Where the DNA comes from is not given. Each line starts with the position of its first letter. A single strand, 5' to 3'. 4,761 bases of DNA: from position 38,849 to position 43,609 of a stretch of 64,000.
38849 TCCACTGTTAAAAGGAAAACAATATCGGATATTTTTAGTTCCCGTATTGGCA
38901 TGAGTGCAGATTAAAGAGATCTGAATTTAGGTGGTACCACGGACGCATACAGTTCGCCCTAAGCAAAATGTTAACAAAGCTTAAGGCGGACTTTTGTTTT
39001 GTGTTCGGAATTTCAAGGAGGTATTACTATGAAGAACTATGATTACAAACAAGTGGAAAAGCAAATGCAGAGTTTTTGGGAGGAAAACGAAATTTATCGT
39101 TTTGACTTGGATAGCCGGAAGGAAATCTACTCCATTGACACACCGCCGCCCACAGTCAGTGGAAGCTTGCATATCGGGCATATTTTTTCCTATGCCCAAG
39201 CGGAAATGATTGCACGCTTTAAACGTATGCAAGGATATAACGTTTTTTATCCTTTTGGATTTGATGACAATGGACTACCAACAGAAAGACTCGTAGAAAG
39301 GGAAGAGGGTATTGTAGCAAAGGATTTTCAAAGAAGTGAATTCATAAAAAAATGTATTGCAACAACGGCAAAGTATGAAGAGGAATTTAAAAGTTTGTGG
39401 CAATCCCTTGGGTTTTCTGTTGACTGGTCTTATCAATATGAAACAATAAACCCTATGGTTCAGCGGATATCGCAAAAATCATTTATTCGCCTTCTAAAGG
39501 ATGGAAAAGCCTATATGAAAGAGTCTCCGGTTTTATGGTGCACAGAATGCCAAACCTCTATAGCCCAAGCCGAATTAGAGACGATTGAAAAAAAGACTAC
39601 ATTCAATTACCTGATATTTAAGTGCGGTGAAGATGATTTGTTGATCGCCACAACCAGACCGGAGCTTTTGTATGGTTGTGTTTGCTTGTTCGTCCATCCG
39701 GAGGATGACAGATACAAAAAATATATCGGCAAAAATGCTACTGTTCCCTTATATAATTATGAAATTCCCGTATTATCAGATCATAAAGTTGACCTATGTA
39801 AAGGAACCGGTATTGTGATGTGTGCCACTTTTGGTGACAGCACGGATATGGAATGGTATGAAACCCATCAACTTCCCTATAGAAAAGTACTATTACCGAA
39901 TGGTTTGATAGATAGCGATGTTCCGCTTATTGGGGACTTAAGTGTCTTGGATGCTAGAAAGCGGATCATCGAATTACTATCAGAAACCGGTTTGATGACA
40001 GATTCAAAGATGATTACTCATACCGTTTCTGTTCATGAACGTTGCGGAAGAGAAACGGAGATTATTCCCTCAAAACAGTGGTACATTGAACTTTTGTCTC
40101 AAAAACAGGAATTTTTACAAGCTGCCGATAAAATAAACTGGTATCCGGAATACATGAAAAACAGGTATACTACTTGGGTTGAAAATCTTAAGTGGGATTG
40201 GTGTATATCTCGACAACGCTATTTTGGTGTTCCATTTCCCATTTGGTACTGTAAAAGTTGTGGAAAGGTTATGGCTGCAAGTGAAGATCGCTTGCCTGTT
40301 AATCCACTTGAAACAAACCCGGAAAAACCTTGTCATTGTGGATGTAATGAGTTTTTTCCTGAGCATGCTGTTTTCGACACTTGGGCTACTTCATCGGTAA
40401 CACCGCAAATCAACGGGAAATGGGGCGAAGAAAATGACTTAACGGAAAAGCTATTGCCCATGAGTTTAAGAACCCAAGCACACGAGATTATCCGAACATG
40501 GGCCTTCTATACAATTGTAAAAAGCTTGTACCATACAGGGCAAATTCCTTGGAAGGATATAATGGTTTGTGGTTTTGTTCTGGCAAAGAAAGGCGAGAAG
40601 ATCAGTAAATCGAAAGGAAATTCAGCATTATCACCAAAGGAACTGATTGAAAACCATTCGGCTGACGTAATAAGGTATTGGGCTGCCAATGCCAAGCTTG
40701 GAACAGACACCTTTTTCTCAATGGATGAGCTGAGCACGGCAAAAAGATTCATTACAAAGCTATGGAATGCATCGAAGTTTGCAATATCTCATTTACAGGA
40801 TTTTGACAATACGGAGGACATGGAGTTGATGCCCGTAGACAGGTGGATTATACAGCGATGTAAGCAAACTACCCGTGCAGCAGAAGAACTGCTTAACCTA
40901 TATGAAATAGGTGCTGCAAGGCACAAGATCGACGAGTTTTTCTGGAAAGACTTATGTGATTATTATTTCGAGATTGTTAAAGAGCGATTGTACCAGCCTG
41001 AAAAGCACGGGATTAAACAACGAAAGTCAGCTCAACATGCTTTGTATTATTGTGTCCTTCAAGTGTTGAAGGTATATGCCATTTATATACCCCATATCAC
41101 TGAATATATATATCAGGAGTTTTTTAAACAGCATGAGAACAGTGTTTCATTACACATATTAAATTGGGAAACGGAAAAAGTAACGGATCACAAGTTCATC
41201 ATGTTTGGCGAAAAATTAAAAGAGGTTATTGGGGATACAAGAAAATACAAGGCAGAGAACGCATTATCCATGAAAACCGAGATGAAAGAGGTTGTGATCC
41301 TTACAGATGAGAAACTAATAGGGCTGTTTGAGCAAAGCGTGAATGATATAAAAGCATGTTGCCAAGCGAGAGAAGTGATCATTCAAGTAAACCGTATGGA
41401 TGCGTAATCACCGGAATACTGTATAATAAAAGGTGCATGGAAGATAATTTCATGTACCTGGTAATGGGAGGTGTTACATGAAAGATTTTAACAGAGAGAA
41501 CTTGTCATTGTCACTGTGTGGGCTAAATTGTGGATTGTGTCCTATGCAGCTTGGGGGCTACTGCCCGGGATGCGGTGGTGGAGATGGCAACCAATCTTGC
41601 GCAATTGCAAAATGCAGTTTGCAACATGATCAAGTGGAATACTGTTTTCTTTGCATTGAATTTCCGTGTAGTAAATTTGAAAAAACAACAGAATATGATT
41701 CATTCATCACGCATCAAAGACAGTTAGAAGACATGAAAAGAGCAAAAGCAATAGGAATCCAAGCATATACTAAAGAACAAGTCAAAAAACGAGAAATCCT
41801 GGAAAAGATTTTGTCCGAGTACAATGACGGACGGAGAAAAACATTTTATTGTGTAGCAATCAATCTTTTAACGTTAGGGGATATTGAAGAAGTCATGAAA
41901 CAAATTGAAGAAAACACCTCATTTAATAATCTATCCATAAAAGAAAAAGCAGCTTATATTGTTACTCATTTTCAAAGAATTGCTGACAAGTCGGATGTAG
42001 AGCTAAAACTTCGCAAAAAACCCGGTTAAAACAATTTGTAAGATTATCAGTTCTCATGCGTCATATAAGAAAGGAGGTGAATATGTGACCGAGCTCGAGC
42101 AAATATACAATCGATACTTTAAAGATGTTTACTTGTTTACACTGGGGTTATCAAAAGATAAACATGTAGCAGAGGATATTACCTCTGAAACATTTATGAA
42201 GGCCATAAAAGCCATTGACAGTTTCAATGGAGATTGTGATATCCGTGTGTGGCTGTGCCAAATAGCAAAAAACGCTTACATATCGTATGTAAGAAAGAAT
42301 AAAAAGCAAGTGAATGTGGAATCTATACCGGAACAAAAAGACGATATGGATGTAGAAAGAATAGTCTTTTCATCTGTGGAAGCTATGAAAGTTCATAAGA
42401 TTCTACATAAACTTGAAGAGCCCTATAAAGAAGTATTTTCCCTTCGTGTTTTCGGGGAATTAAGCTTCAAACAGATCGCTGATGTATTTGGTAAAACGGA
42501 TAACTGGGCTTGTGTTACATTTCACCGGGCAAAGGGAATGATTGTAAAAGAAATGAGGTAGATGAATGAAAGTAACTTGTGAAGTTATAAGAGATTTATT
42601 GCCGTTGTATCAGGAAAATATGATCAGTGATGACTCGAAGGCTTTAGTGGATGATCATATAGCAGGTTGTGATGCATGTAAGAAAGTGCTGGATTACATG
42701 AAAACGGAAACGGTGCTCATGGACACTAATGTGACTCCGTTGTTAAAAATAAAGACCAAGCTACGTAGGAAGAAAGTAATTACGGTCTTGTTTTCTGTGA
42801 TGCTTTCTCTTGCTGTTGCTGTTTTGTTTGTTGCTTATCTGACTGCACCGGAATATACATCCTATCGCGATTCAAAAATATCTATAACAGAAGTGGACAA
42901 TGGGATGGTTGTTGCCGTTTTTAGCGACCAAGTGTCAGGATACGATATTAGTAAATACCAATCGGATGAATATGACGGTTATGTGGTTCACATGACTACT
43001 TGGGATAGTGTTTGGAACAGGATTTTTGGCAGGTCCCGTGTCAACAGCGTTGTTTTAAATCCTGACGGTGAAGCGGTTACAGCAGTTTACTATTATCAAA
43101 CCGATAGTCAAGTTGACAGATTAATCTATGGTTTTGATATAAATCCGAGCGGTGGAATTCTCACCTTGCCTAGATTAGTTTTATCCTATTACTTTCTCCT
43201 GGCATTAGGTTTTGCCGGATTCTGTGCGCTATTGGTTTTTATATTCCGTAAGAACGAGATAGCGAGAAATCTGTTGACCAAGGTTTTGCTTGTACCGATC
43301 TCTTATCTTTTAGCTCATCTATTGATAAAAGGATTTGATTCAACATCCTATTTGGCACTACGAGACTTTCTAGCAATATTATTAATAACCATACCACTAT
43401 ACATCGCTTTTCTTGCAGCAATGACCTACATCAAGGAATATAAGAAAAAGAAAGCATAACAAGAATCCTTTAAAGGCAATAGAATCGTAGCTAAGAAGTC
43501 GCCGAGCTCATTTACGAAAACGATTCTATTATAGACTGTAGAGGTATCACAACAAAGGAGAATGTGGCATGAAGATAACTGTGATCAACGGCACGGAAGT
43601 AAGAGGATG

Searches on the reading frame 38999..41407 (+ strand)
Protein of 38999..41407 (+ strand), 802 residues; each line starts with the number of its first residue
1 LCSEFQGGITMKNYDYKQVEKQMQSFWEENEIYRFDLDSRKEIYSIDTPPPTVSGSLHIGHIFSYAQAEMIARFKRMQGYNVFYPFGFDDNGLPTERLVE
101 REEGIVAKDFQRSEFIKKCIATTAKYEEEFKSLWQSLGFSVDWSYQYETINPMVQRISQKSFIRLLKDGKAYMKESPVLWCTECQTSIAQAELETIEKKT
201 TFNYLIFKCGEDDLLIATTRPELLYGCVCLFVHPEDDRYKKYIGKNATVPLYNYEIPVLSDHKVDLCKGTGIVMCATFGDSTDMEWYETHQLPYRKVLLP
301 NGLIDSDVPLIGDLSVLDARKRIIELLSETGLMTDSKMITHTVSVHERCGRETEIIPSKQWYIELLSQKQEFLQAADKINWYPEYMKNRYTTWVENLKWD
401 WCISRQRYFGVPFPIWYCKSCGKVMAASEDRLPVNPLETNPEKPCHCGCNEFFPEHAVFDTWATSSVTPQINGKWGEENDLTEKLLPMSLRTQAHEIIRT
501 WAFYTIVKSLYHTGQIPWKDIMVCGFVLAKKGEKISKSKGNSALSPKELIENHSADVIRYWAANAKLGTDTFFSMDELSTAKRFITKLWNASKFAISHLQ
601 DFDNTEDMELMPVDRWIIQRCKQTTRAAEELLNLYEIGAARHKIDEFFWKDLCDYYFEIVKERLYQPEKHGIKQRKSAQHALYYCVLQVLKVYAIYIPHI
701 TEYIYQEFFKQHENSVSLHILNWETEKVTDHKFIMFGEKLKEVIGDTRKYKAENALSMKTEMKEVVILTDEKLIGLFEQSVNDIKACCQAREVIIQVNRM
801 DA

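Call 39: search_protein_families(library=pfam, proteins=[window:38999-41407:+])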
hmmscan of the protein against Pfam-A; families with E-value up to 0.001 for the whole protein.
window:38999-41407:+ (802 aa): 5 families
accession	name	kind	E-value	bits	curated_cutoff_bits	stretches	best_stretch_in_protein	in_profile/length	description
PF00133.28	tRNA-synt_1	-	1.6e-85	287.8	22.7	1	22-571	1-411/414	tRNA synthetases class I (I, L, M and V)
PF08264.19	Anticodon_1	-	1.4e-27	96.9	25.1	1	614-766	1-147/148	Anticodon-binding domain of tRNA ligase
PF09334.17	tRNA-synt_1g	-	5e-23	81.9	20.1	1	46-192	3-134/391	tRNA synthetases class I (M)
PF01921.24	tRNA-synt_1f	-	9.9e-06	25.1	27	0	526-579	274-326/360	tRNA synthetases class I (K)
PF01406.26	tRNA-synt_1e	-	1.1e-05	25.4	27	0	51-177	17-135/301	tRNA synthetases class I (C) catalytic domain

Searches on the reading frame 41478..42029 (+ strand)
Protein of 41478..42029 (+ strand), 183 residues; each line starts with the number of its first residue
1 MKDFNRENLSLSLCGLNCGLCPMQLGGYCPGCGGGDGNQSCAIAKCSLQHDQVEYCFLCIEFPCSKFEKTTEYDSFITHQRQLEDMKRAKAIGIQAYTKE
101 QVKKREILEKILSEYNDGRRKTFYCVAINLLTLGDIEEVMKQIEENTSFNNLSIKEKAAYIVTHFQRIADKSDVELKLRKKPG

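Call 39: search_protein_families(library=pfam, proteins=[window:41478-42029:+])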
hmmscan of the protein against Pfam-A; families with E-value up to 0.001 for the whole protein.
window:41478-42029:+ (183 aa): 1 family
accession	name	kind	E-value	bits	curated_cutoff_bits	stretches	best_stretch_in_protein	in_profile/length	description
PF12675.12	DUF3795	-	9.8e-07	29.6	22.6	1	11-68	2-82/83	Protein of unknown function (DUF3795)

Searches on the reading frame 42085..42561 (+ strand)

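Call 57: search_protein_families(library=pfam, proteins=[window:42085-42561:+])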
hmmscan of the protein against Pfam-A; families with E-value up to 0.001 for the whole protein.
window:42085-42561:+ (158 aa): 2 families
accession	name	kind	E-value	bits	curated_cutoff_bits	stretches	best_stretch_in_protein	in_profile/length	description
PF04542.20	Sigma70_r2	-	3.3e-13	49.7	24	1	7-74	1-70/71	Sigma-70 region 2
PF08281.18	Sigma70_r4_2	-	1.6e-07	31.3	25.7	1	101-149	2-50/54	Sigma-70, region 4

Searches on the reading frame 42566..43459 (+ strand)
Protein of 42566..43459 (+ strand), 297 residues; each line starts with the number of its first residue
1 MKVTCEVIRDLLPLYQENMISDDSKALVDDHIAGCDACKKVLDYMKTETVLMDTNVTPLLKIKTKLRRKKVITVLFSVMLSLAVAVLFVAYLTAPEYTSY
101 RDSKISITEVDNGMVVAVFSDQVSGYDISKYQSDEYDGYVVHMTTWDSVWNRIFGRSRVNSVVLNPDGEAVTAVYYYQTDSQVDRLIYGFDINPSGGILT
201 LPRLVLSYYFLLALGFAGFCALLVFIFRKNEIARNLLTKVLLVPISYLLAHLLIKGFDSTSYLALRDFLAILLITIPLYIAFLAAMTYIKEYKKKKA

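Call 57: search_protein_families(library=pfam, proteins=[window:42566-43459:+])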
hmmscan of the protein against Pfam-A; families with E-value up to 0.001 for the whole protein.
window:42566-43459:+ (297 aa): 1 family
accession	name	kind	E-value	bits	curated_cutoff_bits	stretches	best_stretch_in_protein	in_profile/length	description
PF13490.11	zf-HC2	-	4.6e-09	36.6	22.2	1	5-38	1-34/35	Putative zinc-finger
